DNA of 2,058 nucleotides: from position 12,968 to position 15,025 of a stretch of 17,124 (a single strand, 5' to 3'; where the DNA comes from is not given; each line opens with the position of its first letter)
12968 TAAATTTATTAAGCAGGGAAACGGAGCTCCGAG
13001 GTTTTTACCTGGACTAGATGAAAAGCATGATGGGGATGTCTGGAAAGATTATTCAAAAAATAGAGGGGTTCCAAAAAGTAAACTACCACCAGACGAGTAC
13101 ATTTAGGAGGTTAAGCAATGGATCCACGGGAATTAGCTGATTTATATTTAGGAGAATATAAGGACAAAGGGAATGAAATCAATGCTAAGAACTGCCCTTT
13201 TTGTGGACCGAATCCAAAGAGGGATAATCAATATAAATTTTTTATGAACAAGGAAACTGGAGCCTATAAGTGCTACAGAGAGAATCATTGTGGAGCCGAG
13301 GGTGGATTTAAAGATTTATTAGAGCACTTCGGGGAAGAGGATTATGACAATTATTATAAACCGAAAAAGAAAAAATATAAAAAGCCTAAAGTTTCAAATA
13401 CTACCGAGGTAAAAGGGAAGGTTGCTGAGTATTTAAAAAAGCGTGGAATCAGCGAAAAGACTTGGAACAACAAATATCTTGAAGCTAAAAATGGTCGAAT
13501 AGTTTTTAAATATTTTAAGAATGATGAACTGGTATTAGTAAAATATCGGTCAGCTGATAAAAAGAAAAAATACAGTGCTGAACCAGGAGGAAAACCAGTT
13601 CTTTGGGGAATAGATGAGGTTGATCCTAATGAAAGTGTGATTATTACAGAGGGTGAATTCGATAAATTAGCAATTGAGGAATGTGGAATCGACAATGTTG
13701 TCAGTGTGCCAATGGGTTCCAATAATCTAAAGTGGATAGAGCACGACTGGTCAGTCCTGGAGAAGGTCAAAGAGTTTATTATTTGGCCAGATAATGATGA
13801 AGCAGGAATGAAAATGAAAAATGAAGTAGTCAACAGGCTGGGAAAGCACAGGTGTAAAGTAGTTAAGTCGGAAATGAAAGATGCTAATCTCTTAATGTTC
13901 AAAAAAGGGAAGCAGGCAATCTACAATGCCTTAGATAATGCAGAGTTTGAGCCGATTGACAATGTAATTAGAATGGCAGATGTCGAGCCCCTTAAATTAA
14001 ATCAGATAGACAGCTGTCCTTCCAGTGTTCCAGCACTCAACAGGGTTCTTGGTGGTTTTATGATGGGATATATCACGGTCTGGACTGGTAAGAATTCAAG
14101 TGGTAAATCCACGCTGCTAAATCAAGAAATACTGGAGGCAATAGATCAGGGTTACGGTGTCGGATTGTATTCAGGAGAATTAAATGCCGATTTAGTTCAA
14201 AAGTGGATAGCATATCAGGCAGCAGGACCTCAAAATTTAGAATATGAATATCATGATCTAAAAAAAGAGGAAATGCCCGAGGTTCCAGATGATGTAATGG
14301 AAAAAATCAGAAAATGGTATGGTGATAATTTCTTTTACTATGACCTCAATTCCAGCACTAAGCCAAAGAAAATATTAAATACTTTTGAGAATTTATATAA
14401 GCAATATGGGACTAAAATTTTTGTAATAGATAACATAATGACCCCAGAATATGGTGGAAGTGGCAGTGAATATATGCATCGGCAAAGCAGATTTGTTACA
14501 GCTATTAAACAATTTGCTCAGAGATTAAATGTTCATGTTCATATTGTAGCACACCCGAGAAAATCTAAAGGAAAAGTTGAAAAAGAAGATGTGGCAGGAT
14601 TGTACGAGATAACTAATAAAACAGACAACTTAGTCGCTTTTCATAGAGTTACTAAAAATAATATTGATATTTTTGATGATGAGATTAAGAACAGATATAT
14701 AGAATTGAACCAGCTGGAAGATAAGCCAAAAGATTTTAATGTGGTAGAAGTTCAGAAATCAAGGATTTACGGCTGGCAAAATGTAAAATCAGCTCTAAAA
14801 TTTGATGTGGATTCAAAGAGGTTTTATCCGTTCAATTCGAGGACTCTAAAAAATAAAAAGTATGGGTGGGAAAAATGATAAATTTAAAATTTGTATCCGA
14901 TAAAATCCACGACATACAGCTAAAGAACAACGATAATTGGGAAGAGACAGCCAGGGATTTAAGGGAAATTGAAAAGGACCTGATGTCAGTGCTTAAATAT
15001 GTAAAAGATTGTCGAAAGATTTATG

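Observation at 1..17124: Whole window is an integrase-less, capsid-less 17-kb circular phage-derived element: candidate episomal phage satellite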

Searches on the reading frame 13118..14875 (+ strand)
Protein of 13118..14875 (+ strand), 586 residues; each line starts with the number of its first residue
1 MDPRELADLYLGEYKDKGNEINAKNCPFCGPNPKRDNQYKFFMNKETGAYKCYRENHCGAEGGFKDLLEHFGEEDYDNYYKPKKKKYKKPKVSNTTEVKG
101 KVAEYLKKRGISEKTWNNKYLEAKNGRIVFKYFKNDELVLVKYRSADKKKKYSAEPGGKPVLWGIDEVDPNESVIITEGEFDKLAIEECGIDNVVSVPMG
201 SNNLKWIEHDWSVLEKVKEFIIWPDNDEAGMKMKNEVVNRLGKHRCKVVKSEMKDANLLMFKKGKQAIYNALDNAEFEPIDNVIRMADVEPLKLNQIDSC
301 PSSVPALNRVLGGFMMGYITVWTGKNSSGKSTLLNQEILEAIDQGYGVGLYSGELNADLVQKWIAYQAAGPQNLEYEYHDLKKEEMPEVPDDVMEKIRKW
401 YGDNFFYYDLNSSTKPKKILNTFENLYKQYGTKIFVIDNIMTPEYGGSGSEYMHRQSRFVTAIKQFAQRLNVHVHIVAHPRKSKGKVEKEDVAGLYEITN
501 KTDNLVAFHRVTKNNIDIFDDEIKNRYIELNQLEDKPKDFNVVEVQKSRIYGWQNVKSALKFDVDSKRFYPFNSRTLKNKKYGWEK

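Call 9: search_protein_families(library=pfam, max_evalue=0.01, proteins=[window:13118-14875:+])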
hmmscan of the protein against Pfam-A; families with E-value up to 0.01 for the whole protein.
window:13118-14875:+ (586 aa): 7 families
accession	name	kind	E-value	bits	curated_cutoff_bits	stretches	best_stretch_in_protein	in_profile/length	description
PF13662.12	Toprim_4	-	3.5e-10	40.4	25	1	174-248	3-81/85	Toprim domain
PF13481.12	AAA_25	-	1.2e-09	38.5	27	1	292-484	5-194/195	AAA domain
PF13155.12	Toprim_2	-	8.7e-09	36.1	22.1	1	175-257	1-85/88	Toprim-like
PF03796.21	DnaB_C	-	1.5e-06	28.2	27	1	302-478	4-176/255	DnaB-like helicase C terminal domain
PF01751.28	Toprim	-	4.6e-06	27.2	23.1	1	174-246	2-91/96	Toprim domain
PF13362.12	Toprim_3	-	6.3e-05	23.8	27.2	1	174-265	2-94/95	Toprim domain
PF06745.19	ATPase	-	0.00029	20.7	26.6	1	301-493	2-177/231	KaiC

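Call 12: search_protein_families(library=phrogs, max_evalue=0.001, proteins=[window:13118-14875:+])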
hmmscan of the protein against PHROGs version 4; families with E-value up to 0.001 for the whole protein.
window:13118-14875:+ (586 aa): 10 families
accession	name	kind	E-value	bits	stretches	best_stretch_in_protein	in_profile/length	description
phrog_239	-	DNA, RNA and nucleotide metabolism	4.7e-92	311.3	1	13-579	32-606/801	DNA primase/helicase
phrog_47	-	DNA, RNA and nucleotide metabolism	2.6e-39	136.5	1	7-278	35-340/947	DNA primase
phrog_5482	-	unknown function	6.7e-28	98.4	1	304-578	34-305/341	-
phrog_849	-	DNA, RNA and nucleotide metabolism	4.1e-22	79.7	1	74-336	121-405/435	DNA primase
phrog_19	-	DNA, RNA and nucleotide metabolism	5.1e-17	63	1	294-572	328-581/621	DnaB-like replicative helicase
phrog_6088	-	DNA, RNA and nucleotide metabolism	4.4e-08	33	1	167-255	183-271/772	DNA primase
phrog_1139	-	DNA, RNA and nucleotide metabolism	1e-06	28.1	1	16-235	22-237/895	DNA primase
phrog_243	-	DNA, RNA and nucleotide metabolism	4.4e-05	23.6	1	385-514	99-229/273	DnaB-like replicative helicase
phrog_6444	-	DNA, RNA and nucleotide metabolism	0.00038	20.4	1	171-275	259-366/577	DNA primase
phrog_97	-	other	0.00045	20.5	1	297-334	47-90/506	UvsX-like recombinase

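Call 17: find_encoding_contigs(protein=window:13118-14875:+, flank=10000, max_places=10)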
Protein window:13118-14875:+ (586 aa): 2 contigs read that carry it; 1 place shown.
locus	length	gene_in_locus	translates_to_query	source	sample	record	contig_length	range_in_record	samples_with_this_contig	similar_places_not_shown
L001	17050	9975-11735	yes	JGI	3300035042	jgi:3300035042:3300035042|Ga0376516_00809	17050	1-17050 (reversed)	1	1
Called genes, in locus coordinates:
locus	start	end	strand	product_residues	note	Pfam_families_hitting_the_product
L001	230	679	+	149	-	PF12728:HTH_17 (faint), PF16476:DUF5053 (weak)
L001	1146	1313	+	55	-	PF01710:HTH_Tnp_IS630 (weak), PF12728:HTH_17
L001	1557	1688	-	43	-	-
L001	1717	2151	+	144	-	-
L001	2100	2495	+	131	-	-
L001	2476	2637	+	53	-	-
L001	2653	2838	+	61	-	-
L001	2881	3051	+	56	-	-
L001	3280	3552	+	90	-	-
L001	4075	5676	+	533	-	PF13412:HTH_24 (faint), PF13545:HTH_Crp_2 (faint), PF12802:MarR_2 (faint), PF13730:HTH_36 (faint)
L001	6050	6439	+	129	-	-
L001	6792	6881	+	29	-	-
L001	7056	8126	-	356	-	-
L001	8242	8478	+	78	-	PF12844:HTH_19, PF13560:HTH_31 (weak), PF01381:HTH_3 (faint)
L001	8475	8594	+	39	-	-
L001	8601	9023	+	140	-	-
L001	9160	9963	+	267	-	-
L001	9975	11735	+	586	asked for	PF01751:Toprim (weak), PF13155:Toprim_2, PF13662:Toprim_4, PF13481:AAA_25, PF03796:DnaB_C (weak)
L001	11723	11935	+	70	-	-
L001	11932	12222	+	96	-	-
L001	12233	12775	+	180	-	PF02732:ERCC4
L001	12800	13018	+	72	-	-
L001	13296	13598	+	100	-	-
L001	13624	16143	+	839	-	-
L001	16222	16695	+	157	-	-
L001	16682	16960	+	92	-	PF05263:DUF722 (weak), PF08281:Sigma70_r4_2 (weak), PF04545:Sigma70_r4 (weak)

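Call 18: search_dna_similar(query=window:13118-14875:+, collection=phages, mode=protein, max_rows=25)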
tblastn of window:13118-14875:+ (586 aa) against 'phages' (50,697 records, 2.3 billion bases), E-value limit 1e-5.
Records with a match: 926; places in all: 926; records where one place covers at least 80% of the query: 104.
Best place of each record, by identity: <60% 926.
By first word of the organism name: Escherichia 267; Flavobacterium 93; Yersinia 73; Vibrio 50; Salmonella 49; Pseudomonas 48; Pelagibacter 31; Synechococcus 30; Ralstonia 25; Prochlorococcus 20; and 57 more.
By host as written in the record: - 173; Escherichia coli 64; Flavobacterium sp. BAL314 63; Yersinia pestis 38; Flavobacterium sp. LMO9 22; Vibrio cholerae 22; Pseudomonas aeruginosa 20; Escherichia coli K-12 MG1655 18; and 234 more.
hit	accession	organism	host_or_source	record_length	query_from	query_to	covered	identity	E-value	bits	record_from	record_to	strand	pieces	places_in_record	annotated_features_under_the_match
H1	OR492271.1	Fusobacterium phage phiFN37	Fusobacterium necrophorum subsp. ...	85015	1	586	100%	31.0%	4e-57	213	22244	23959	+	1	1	DNA primase/helicase | hypothetical protein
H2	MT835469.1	Bacteriophage sp.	human fecal samples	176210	99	570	81%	30.5%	1e-62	230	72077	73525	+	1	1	record has no annotation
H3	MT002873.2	Tenacibaculum phage JQ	Tenacibaculum geojense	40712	23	582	96%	25.4%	9e-28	125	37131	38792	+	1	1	putative ATP-dependent helicase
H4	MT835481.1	Bacteriophage sp.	human fecal samples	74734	92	507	71%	33.0%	5e-50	192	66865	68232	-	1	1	record has no annotation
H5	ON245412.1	Phage vB_RanS_PJN03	sewage water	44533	13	503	84%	27.8%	9e-31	134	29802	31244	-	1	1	bifunctional DNA primase/helicase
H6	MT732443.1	Cellulophaga phage Nekkels_1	Cellulophaga sp. HaHa_2_1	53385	26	519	84%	26.7%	8e-33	140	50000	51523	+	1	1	DNA primase/helicase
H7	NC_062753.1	Cellulophaga phage Nekkels_1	Cellulophaga sp. HaHa_2_1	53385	26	519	84%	26.7%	8e-33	140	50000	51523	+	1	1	DNA primase/helicase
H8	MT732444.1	Cellulophaga phage Nekkels_2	Cellulophaga sp. HaHa_2_1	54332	26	519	84%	26.7%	8e-33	140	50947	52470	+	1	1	DNA primase/helicase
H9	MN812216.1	Flavobacterium phage vB_FspS_lillamy9-5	Flavobacterium sp. LMO9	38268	26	503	82%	27.5%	1e-32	140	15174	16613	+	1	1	primase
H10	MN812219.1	Flavobacterium phage vB_FspS_morran9-1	Flavobacterium sp. LMO9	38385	26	503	82%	27.5%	1e-32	140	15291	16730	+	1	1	primase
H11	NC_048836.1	Flavobacterium phage vB_FspS_morran9-1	Flavobacterium sp. LMO9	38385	26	503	82%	27.5%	1e-32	140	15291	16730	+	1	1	DNA primase/helicase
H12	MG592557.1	Vibrio phage 1.189.B._10N.286.51.B5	Vibrio breoganii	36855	104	583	82%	27.3%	1e-35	149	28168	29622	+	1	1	coil containing protein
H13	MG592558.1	Vibrio phage 1.189.C._10N.286.51.B5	Vibrio breoganii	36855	104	583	82%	27.3%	1e-35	149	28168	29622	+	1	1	coil containing protein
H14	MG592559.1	Vibrio phage 1.189.O._10N.286.51.B5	Vibrio breoganii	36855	104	583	82%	27.3%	1e-35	149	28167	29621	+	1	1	coil containing protein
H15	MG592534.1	Vibrio phage 1.167.O._10N.261.51.F2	Vibrio breoganii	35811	104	583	82%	27.2%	1e-35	149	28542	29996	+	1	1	coil containing protein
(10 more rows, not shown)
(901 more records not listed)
